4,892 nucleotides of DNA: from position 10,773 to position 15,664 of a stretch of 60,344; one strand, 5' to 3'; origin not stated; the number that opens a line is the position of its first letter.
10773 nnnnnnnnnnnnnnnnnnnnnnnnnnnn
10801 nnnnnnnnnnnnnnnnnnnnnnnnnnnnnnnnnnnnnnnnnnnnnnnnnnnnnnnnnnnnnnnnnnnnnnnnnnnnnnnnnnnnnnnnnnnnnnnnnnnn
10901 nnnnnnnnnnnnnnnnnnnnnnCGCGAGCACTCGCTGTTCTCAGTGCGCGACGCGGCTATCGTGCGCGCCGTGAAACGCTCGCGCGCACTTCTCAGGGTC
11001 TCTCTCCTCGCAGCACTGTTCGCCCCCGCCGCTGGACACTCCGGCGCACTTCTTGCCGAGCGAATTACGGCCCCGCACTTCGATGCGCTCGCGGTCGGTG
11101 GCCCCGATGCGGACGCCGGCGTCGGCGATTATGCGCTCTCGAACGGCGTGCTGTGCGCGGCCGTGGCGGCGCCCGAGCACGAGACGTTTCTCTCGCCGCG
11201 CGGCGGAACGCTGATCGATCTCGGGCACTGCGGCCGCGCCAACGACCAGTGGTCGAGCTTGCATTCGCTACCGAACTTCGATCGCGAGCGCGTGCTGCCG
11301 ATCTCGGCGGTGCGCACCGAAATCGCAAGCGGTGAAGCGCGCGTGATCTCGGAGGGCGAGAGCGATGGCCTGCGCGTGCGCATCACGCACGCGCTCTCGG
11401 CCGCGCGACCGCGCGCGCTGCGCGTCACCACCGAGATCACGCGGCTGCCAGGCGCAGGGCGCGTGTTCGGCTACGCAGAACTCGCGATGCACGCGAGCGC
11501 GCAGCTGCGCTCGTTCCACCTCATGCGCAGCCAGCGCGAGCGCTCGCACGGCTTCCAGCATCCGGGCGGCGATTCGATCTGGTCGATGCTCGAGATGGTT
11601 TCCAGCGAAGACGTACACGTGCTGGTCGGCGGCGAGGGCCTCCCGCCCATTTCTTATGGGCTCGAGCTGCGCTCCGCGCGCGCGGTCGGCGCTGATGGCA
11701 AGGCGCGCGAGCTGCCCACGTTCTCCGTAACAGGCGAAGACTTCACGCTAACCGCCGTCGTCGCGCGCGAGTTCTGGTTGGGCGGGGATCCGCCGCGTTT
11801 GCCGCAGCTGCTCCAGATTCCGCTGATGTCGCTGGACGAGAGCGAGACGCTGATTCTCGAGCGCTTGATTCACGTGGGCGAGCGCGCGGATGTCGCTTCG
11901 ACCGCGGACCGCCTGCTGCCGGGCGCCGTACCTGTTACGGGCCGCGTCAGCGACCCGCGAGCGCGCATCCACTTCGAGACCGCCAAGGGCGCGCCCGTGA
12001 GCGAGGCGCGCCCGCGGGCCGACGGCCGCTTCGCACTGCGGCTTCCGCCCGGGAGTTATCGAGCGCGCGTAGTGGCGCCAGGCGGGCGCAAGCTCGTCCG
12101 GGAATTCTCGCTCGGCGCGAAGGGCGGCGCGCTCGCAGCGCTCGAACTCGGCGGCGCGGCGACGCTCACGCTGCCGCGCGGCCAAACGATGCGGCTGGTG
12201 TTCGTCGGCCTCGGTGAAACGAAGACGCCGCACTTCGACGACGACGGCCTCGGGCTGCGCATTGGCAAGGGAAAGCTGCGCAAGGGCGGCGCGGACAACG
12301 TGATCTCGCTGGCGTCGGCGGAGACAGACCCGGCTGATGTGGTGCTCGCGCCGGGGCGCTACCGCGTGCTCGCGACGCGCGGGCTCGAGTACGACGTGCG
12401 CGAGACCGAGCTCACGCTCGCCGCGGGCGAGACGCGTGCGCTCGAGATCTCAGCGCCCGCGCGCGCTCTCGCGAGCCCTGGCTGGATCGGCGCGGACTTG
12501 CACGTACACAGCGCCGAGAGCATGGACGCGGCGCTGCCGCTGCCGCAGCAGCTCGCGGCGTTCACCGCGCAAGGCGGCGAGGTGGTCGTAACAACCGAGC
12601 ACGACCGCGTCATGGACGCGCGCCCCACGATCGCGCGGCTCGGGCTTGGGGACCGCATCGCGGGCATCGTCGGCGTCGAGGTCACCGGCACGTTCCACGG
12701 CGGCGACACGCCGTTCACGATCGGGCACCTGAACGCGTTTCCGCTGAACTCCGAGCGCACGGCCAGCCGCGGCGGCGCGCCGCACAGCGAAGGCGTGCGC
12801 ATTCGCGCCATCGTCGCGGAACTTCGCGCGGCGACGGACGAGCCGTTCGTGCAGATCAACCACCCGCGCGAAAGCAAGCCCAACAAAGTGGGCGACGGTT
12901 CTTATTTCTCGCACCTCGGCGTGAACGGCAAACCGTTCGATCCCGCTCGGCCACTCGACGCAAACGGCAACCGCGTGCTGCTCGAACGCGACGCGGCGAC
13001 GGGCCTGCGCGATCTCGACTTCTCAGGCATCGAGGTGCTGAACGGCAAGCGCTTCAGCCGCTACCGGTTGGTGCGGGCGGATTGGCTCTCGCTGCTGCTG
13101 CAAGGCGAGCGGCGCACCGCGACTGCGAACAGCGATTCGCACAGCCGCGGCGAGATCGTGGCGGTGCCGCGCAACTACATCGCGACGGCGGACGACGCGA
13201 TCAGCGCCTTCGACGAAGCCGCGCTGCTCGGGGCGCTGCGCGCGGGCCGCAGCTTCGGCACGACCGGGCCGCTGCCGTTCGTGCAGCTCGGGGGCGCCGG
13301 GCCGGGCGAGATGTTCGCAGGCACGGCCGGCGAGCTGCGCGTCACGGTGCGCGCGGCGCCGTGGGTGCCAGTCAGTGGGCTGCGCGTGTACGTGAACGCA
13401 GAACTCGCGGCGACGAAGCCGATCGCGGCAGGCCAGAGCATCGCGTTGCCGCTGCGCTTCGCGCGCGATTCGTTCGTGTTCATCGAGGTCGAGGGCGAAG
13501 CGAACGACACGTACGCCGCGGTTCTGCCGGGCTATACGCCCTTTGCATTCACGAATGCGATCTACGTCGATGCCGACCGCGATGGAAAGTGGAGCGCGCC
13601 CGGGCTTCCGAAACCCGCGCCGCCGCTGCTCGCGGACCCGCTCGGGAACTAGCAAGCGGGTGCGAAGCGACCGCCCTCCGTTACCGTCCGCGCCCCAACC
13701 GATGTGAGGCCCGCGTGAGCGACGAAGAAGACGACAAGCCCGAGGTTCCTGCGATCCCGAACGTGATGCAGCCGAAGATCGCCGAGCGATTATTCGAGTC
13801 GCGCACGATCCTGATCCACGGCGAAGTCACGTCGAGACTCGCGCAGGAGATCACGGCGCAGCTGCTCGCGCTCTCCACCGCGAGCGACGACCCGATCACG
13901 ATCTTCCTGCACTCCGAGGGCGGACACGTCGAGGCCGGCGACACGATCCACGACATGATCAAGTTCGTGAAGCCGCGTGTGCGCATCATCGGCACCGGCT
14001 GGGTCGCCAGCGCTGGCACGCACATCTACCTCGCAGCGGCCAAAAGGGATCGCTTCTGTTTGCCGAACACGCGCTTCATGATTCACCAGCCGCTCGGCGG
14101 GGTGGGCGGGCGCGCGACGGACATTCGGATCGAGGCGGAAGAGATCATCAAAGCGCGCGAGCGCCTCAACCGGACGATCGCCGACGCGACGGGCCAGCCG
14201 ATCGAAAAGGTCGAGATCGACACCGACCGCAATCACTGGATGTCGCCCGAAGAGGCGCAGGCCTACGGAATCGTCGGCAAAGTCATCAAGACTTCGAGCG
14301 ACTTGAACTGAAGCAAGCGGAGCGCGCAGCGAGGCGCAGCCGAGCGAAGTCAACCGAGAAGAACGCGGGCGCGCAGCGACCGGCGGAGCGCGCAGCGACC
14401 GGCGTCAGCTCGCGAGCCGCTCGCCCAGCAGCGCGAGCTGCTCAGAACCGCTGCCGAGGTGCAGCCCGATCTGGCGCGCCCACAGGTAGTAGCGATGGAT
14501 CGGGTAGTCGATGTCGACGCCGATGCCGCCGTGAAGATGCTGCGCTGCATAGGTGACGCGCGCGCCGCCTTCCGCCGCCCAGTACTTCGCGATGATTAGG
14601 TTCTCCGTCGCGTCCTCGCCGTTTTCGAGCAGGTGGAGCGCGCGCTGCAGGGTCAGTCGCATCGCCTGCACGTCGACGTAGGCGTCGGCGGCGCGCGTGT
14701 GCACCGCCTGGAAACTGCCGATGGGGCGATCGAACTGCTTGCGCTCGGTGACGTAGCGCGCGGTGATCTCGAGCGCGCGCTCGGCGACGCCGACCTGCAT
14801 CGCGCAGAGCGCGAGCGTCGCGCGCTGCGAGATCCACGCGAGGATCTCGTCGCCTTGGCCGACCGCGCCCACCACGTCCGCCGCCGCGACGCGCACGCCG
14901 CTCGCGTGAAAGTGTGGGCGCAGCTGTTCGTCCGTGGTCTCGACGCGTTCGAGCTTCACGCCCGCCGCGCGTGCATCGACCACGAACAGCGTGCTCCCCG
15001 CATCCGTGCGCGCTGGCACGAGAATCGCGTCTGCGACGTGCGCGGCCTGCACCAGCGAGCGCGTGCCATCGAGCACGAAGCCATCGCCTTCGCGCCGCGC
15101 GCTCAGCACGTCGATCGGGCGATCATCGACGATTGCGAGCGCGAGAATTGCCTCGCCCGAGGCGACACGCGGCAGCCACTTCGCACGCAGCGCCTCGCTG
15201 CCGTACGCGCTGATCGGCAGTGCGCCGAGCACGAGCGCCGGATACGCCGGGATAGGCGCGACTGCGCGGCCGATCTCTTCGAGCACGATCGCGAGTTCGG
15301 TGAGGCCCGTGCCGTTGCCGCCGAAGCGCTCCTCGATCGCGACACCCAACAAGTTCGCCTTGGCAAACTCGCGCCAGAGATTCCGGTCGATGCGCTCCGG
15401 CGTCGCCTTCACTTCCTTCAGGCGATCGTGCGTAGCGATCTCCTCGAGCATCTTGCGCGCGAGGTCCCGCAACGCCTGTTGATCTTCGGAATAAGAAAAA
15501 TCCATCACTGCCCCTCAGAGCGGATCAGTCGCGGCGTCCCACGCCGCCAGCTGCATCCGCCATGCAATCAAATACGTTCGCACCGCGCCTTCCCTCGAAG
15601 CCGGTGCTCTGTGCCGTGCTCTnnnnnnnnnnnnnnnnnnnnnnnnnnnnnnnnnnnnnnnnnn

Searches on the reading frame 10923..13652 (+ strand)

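Call 35: search_protein_families(library=pfam, proteins=[window:10923-13652:+], max_evalue=0.00001)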
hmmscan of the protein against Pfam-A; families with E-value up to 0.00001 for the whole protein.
window:10923-13652:+ (909 aa): 1 family
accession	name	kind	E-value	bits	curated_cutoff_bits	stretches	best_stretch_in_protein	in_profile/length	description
PF13620.12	CarboxypepD_reg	-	4e-07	30.7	32.3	0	338-400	2-72/82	Carboxypeptidase regulatory-like domain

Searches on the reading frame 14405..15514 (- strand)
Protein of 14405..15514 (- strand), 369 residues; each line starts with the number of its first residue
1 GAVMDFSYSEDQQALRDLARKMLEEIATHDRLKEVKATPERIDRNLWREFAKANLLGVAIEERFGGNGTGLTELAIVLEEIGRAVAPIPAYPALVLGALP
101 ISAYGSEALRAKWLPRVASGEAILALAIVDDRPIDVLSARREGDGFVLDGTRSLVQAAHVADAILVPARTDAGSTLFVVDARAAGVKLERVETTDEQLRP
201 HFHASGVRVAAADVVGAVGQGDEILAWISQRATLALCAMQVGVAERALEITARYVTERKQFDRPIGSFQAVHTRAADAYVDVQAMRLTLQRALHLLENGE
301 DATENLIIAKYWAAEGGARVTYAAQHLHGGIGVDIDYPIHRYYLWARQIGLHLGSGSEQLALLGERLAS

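Call 35: search_protein_families(library=pfam, proteins=[window:14405-15514:-], max_evalue=0.00001)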
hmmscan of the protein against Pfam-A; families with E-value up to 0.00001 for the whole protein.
window:14405-15514:- (369 aa): 4 families
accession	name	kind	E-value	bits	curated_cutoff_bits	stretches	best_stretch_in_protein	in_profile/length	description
PF00441.29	Acyl-CoA_dh_1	-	6e-26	91.8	22.4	1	234-367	16-149/150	Acyl-CoA dehydrogenase, C-terminal domain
PF02771.21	Acyl-CoA_dh_N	-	5.9e-24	85.1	22.9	1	9-121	1-113/113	Acyl-CoA dehydrogenase, N-terminal domain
PF08028.16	Acyl-CoA_dh_2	-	5.3e-11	43.4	22.7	1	235-343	2-120/134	Acyl-CoA dehydrogenase, C-terminal domain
PF02770.24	Acyl-CoA_dh_M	-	1.1e-06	29.1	33.3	1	139-193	21-80/97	Acyl-CoA dehydrogenase, middle domain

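Call 62: search_protein_families(library=ncbifam, proteins=[window:14405-15514:-], max_evalue=1e-30)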
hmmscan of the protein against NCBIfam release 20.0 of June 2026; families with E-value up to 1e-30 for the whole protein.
window:14405-15514:- (369 aa): 7 families
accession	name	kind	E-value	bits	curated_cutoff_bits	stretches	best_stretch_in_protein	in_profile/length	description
TIGR03203.1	pimD_small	equivalog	3.7e-43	148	652.7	1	5-344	1-353/378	pimeloyl-CoA dehydrogenase small subunit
NF042972.1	AcrlCoAredClosAcrC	equivalog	3.3e-42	144.5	640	1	4-347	1-356/378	acryloyl-CoA reductase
NF053553.1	prodigi_MBC_PigA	equivalog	3.5e-42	144.9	500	1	4-344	1-356/381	prodigiosin MBC biosynthesis dehydrogenase PigA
NF045652.1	ProlPCPDhRedW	equivalog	9.8e-40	136.5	650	1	20-333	8-340/376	L-prolyl-[peptidyl-carrier protein] dehydrogenase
NF045552.1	GlutCoADH_Des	equivalog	3.5e-38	131.8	470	1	4-344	1-356/387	glutaryl-CoA dehydrogenase Acd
NF008997.0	PRK12341.1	equivalog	1.8e-31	109.5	537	1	4-360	1-367/382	acyl-CoA dehydrogenase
TIGR03207.1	cyc_hxne_CoA_dh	equivalog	2.6e-31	108.7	575.35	1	9-359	2-361/372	cyclohexanecarboxyl-CoA dehydrogenase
